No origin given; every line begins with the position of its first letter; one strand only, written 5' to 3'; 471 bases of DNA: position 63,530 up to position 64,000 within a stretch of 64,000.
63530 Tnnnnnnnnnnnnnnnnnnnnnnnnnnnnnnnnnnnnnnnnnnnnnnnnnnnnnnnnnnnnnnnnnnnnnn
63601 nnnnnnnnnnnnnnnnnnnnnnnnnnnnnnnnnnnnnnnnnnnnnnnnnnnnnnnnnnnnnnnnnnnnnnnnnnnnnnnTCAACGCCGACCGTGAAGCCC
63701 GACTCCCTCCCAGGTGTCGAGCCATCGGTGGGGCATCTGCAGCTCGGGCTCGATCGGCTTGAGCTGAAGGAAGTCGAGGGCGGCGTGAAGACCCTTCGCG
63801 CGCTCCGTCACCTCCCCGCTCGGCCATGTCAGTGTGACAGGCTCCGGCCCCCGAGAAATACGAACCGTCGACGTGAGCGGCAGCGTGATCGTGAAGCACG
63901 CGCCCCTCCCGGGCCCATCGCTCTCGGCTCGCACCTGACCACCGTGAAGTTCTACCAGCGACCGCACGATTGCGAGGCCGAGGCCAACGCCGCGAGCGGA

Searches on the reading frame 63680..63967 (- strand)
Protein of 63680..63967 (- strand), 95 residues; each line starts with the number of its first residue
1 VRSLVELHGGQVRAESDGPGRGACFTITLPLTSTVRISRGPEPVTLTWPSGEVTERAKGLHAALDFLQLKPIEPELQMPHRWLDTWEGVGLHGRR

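Call 3: search_protein_families(library=pfam, proteins=[window:63680-63967:-], max_evalue=0.1)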
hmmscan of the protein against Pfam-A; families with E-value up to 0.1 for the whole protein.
window:63680-63967:- (95 aa): 1 family
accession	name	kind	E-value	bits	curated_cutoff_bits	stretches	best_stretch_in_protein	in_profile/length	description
PF02518.31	HATPase_c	-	0.00059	20.7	26.4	1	1-32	80-110/111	Histidine kinase-, DNA gyrase B-, and HSP90-like ATPase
